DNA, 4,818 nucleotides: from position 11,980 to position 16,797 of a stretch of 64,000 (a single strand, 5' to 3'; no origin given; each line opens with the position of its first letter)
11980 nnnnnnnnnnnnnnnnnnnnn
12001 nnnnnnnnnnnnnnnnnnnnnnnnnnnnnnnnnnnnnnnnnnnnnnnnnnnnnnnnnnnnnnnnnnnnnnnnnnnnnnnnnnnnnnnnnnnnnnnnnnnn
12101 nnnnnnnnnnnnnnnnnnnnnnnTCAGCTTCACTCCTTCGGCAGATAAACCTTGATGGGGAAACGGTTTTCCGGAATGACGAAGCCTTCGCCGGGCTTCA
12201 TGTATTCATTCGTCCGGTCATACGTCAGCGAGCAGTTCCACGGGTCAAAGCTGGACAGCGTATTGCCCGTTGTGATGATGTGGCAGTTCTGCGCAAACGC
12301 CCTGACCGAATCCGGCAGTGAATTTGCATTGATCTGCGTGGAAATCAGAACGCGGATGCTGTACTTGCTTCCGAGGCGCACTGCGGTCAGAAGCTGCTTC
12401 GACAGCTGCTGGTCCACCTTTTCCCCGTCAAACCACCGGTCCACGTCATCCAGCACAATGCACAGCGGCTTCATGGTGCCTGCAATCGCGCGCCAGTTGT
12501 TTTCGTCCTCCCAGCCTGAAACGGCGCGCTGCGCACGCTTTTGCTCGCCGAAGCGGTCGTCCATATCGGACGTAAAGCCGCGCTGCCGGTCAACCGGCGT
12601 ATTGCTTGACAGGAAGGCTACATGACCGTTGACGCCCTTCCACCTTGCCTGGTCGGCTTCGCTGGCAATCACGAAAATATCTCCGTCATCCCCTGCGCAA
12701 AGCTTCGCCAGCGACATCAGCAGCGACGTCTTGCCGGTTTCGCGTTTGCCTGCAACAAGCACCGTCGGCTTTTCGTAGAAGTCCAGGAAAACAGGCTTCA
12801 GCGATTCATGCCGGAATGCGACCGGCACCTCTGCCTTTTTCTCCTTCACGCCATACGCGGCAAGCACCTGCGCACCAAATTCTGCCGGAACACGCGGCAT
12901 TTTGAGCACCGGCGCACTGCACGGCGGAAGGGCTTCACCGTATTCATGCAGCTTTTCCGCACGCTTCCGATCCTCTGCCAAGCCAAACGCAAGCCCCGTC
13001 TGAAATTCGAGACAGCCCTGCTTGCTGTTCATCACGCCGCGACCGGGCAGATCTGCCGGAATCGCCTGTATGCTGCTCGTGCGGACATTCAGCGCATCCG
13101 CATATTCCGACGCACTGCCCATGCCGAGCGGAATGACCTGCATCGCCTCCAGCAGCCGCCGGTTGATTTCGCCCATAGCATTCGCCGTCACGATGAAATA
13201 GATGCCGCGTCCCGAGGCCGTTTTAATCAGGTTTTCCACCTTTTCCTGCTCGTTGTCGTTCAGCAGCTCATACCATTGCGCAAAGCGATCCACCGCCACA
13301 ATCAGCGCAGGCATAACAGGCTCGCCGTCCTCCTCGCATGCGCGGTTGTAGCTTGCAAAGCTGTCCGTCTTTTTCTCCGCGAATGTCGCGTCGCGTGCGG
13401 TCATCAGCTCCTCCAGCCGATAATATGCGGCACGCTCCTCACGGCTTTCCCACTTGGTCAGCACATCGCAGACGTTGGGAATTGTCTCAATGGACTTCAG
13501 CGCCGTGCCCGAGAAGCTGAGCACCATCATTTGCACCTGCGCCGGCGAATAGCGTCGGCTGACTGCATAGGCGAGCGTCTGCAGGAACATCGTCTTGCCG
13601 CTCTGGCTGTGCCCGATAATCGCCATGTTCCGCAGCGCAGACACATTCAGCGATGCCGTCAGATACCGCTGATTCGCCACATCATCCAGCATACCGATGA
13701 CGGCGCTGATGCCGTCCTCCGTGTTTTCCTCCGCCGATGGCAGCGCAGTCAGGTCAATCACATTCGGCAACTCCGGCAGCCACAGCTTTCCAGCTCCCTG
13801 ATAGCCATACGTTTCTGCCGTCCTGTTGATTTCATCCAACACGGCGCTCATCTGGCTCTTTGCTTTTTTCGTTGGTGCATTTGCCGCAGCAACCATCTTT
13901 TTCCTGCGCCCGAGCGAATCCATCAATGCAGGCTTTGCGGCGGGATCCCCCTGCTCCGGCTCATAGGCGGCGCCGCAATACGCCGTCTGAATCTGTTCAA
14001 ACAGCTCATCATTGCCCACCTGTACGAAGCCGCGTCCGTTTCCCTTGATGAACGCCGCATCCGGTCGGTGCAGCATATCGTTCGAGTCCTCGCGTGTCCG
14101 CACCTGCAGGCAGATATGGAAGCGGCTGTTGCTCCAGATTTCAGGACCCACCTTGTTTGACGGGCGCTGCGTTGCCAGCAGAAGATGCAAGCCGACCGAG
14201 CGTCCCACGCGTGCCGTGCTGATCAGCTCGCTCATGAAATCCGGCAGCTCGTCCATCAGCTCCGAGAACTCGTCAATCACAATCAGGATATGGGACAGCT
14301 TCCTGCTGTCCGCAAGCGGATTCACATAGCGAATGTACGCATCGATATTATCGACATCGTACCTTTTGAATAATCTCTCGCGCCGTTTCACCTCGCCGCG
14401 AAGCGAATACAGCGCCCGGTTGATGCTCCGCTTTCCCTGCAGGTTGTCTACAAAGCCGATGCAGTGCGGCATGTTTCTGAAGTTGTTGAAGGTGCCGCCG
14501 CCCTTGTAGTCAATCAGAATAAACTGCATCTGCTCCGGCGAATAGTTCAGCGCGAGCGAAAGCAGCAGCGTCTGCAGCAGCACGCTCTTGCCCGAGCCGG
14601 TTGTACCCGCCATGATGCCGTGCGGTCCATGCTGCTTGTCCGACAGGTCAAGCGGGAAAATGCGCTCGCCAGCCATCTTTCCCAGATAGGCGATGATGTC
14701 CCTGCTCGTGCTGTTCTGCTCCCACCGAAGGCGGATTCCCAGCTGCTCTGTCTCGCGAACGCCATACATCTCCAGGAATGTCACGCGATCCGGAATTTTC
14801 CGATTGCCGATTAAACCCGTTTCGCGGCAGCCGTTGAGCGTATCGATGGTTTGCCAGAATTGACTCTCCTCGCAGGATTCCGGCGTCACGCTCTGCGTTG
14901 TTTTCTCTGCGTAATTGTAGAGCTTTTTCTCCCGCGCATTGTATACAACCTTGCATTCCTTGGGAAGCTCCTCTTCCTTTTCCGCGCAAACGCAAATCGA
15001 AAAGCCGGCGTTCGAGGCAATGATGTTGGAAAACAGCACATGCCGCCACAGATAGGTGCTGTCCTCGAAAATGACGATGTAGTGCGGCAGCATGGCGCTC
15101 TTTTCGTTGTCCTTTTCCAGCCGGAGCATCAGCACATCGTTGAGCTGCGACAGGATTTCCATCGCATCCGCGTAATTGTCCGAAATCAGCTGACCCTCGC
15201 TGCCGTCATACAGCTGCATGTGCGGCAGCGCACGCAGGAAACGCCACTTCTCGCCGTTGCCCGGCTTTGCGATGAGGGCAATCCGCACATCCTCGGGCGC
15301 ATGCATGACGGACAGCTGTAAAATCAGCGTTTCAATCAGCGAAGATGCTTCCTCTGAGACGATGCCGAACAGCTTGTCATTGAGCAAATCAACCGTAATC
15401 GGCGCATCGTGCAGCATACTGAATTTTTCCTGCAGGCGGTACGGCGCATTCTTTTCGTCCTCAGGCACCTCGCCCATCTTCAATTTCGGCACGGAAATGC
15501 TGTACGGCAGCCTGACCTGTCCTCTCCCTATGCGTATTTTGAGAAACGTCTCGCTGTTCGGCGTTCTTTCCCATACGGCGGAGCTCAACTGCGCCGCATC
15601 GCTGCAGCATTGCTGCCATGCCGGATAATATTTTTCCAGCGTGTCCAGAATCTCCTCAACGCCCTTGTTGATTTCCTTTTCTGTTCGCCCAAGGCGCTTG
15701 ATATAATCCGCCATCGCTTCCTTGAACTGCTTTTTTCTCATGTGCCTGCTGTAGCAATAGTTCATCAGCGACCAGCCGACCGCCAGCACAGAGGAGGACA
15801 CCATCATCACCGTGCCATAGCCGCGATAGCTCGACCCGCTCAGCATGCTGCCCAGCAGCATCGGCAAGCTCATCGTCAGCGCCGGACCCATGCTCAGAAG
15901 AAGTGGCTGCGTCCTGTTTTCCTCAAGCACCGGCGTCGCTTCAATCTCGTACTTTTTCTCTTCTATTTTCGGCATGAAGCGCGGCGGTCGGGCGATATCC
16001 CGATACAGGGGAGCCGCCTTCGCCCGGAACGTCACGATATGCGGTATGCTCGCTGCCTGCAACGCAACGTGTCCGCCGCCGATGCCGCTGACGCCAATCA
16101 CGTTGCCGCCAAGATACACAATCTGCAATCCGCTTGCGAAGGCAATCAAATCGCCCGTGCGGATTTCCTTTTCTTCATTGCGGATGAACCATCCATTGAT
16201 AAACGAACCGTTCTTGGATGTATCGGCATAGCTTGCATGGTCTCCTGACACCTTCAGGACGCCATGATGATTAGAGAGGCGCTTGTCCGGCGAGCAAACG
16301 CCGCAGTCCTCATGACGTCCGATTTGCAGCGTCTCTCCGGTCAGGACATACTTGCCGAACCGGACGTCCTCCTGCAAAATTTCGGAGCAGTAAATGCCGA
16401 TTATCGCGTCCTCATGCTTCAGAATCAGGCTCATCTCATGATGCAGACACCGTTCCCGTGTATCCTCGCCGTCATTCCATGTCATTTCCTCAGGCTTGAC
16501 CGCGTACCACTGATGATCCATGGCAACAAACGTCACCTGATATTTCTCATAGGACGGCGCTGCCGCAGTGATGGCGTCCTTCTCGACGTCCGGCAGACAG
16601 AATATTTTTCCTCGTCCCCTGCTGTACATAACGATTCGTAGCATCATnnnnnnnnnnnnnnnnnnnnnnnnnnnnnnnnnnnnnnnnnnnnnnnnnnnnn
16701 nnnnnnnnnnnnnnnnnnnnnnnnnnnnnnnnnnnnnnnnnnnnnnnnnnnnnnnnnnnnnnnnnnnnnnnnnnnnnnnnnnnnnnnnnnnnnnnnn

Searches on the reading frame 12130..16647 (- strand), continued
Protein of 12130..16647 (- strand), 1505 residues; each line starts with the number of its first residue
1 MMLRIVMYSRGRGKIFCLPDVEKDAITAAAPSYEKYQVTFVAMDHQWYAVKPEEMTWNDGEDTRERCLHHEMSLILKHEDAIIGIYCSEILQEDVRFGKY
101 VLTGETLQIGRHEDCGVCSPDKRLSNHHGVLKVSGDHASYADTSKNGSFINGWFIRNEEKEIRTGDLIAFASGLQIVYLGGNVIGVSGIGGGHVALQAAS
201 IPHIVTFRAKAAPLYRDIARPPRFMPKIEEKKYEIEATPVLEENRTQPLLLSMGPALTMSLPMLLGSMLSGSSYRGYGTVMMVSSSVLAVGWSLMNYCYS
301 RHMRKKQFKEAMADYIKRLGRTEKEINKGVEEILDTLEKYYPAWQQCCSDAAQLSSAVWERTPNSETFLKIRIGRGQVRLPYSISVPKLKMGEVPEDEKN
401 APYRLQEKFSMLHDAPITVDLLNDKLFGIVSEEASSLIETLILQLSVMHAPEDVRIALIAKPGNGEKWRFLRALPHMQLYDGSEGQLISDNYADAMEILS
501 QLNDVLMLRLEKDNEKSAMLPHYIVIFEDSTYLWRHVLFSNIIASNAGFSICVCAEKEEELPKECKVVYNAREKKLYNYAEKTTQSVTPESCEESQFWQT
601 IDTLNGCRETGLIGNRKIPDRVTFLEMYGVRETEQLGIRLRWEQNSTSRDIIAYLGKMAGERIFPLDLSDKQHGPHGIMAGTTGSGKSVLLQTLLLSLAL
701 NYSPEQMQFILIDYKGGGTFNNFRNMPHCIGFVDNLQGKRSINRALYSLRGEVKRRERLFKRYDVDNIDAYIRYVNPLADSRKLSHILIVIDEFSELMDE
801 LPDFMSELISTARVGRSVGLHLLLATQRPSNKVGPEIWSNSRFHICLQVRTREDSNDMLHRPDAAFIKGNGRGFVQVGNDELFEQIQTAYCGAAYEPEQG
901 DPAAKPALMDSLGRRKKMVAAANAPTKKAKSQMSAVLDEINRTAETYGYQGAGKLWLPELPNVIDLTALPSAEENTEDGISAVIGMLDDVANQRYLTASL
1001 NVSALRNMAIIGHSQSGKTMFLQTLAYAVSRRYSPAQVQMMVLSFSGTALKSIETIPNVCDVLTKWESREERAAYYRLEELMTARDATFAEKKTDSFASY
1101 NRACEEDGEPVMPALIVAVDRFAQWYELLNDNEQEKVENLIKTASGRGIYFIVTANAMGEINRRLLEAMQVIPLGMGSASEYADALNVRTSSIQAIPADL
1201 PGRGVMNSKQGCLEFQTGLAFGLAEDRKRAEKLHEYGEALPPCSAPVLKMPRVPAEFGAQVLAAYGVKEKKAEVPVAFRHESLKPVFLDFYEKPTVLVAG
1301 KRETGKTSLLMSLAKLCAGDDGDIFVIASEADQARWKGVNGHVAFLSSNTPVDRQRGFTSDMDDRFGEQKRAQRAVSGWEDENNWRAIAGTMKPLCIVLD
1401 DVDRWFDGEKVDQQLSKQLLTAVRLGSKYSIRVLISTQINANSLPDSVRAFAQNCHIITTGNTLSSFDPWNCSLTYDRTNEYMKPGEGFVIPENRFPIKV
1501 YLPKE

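Call 74: find_encoding_contigs(protein=P0129, flank=10000, max_places=2)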
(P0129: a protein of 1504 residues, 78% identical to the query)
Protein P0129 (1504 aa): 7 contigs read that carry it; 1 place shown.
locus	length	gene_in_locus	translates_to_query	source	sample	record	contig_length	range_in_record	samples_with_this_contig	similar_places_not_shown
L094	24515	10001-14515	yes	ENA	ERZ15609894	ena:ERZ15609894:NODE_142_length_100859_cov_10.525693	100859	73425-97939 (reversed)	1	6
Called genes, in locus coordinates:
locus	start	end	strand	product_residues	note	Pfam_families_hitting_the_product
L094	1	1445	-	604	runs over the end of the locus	PF13199:Glyco_hydro_66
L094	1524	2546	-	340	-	PF00356:LacI, PF00532:Peripla_BP_1, PF13377:Peripla_BP_3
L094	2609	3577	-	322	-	PF01261:AP_endonuc_2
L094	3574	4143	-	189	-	PF00300:His_Phos_1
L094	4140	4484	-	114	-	PF02283:CobU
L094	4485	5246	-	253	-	PF02654:CobS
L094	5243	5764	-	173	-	PF02283:CobU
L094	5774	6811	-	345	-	PF02277:DBI_PRT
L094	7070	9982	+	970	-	PF13424:TPR_12 (faint), PF13428:TPR_14 (faint), PF14559:TPR_19 (faint), PF07719:TPR_2 (faint), PF13174:TPR_6 (faint), PF13181:TPR_8 (faint), PF00515:TPR_1 (faint), PF21033:RMD1-3 (faint)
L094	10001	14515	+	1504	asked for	PF16697:Yop-YscD_cpl (weak), PF00498:FHA, PF27394:Aq_aa27 (faint), PF01580:FtsK_SpoIIIE, PF00005:ABC_tran (faint), PF00009:GTP_EFTU (faint), PF05729:NACHT (faint), PF01580:FtsK_SpoIIIE, +8 more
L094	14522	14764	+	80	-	PF08817:YukD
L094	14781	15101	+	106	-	PF13780:DUF4176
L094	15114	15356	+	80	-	-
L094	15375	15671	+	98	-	-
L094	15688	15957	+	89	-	-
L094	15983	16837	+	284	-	-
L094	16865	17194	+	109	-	PF13780:DUF4176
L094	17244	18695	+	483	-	-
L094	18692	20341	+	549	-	PF00069:Pkinase, PF07714:PK_Tyr_Ser-Thr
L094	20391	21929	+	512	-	-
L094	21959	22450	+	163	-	-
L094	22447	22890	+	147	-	-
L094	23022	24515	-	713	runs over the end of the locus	PF09371:Tex_N, PF22706:Tex_central_region, PF16921:Tex_YqgF, PF14635:HHH_7, PF12836:HHH_3, PF17674:HHH_9, PF00575:S1, PF23459:S1_RRP5, +1 more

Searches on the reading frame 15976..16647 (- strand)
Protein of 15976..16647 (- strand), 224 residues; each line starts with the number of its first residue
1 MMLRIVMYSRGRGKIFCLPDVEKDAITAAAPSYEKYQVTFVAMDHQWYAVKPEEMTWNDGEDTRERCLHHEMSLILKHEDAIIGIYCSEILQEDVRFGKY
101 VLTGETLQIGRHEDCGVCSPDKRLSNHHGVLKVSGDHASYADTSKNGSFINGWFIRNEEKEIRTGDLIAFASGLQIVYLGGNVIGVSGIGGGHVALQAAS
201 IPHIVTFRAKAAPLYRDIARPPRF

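Call 17: search_solved_structures(query=window:15976-16647:-, max_evalue=1, show_alignments=5)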
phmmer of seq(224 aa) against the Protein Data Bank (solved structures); distinct sequences matched with E-value up to 1: 16.
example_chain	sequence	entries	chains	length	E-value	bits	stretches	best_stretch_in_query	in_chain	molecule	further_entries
6cah_A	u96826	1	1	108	0.01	18.4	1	106-182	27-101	ABC transporter ATP-binding/permease protein Rv1747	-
6hc1_A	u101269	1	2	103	0.018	17.5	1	99-155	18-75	GGDEF domain protein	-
6hc0_B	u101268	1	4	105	0.018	17.5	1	99-155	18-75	GGDEF domain protein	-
6i2q_B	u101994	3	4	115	0.063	15.8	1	99-180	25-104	Glycogen accumulation regulator GarA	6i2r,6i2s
6hbz_A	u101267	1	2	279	0.071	15.6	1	99-155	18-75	GGDEF domain protein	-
2jqj_A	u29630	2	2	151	0.085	15.3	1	106-177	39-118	DNA damage response protein kinase DUN1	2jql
6a8w_A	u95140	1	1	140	0.11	14.9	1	142-173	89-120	Vacuolar protein sorting-associated protein 64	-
8p5r_G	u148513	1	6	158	0.13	14.8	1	99-179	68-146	Glycogen accumulation regulator GarA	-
3po8_A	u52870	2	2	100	0.14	14.6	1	96-172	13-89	Putative uncharacterized protein TB39.8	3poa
2lc1_A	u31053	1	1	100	0.14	14.6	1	94-171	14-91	Putative uncharacterized protein TB39.8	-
2kb3_A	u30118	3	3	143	0.16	14.5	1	99-181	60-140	Oxoglutarate dehydrogenase inhibitor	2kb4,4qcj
8p5x_G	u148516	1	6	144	0.16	14.4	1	99-181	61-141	Oxoglutarate dehydrogenase inhibitor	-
3oun_A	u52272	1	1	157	0.54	12.7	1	94-170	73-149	Putative uncharacterized protein TB39.8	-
8esq_M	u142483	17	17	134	0.67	12.4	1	75-119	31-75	60S ribosomal protein L14 | Large ribosomal subunit protein eL14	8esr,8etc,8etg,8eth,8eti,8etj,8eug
1g6g_A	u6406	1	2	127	0.85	12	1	109-175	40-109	PROTEIN KINASE RAD53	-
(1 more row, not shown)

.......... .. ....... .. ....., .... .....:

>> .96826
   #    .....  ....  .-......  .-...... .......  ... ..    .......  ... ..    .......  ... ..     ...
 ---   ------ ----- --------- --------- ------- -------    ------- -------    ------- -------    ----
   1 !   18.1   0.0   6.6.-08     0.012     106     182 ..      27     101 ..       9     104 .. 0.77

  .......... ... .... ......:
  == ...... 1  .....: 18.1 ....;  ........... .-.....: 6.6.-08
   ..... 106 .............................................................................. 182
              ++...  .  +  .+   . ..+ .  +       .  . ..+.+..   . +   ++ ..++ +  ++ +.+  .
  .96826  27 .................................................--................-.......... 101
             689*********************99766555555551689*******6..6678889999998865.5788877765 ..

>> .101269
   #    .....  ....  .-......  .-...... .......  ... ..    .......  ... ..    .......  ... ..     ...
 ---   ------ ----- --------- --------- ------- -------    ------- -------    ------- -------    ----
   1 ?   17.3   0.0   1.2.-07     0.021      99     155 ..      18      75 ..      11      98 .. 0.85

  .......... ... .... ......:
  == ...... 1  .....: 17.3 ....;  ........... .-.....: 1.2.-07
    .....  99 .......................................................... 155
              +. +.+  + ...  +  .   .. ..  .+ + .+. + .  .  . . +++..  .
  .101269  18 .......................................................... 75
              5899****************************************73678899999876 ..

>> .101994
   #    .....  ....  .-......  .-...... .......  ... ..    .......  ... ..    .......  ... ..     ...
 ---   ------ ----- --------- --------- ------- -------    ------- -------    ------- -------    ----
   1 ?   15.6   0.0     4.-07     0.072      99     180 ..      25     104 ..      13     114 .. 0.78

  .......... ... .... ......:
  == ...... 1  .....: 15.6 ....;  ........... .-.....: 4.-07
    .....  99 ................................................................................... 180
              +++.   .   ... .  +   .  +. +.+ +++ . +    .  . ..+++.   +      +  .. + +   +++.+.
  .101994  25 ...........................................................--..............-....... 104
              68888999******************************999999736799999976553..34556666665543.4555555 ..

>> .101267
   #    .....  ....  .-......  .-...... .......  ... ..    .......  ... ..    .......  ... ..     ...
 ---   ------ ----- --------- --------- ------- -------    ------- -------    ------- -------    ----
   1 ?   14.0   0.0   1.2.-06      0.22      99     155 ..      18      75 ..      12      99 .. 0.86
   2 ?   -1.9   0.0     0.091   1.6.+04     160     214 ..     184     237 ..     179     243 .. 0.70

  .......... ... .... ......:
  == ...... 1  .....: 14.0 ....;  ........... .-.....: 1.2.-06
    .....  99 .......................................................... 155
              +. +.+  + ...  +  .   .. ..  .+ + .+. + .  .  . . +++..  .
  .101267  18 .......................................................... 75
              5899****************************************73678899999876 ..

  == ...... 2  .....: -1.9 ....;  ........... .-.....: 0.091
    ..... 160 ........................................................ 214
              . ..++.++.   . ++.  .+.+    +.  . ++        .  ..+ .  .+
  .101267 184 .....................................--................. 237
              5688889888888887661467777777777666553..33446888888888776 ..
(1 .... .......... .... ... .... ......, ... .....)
